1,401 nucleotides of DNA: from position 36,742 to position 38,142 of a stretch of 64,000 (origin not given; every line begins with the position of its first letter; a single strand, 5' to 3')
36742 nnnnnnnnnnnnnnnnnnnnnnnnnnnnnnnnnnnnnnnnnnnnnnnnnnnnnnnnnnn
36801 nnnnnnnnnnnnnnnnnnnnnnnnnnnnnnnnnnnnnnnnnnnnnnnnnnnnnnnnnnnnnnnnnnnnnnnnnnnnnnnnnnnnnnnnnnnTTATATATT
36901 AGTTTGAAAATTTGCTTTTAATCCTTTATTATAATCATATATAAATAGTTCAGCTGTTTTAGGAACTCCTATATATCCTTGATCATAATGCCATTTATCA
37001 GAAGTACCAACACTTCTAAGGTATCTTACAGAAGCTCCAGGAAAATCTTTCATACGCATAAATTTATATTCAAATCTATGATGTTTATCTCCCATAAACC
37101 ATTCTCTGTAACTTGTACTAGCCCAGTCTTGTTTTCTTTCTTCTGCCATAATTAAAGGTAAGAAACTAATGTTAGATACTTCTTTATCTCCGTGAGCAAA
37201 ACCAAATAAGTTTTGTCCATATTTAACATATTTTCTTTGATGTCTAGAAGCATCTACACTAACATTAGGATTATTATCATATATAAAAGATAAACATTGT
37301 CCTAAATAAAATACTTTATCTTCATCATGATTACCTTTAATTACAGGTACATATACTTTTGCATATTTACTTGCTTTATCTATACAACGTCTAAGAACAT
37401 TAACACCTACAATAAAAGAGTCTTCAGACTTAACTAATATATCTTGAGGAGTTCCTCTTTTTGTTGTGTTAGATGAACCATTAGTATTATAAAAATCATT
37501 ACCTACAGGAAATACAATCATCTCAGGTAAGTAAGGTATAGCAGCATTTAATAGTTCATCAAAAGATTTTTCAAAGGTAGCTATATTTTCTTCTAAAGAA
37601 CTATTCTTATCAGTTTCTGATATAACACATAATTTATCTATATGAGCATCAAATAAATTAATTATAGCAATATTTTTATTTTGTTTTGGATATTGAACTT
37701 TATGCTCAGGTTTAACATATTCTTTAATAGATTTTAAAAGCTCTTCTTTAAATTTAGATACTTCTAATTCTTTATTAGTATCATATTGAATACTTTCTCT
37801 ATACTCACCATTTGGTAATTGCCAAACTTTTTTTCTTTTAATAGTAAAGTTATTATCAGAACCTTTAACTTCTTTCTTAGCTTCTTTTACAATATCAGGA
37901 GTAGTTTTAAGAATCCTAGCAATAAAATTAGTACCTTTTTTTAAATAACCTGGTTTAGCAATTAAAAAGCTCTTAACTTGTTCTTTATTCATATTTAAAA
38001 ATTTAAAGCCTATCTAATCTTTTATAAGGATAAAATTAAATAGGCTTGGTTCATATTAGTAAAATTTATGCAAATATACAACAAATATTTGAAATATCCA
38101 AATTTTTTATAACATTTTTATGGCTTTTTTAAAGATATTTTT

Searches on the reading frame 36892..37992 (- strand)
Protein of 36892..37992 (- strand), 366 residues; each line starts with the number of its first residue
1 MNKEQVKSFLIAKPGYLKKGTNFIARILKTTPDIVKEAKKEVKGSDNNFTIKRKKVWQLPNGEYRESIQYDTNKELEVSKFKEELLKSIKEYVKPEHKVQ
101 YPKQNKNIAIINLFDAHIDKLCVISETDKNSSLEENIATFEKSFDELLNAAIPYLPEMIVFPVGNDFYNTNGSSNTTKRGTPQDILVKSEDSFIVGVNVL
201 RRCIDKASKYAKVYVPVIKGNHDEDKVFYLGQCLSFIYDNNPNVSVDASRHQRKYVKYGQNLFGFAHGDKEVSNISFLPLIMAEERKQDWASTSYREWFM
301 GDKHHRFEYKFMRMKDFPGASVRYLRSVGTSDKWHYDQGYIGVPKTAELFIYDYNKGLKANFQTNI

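Call 15: search_protein_families(library=phrogs, proteins=[window:36892-37992:-], max_evalue=0.00001)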
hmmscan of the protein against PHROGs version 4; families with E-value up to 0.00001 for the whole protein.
window:36892-37992:- (366 aa): 3 families
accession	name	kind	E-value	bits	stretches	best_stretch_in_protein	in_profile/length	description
phrog_704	-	DNA, RNA and nucleotide metabolism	1.6e-56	193.1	1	42-363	66-383/390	DNA repair exonuclease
phrog_284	-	DNA, RNA and nucleotide metabolism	2.3e-13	50.8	1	52-306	72-340/398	exonuclease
phrog_21891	-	unknown function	1.2e-06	30.2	1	231-353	8-120/130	-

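Call 16: search_protein_families(library=pfam, proteins=[window:36892-37992:-], max_evalue=0.001)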
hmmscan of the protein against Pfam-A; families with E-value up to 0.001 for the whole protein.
window:36892-37992:- (366 aa): 0 families
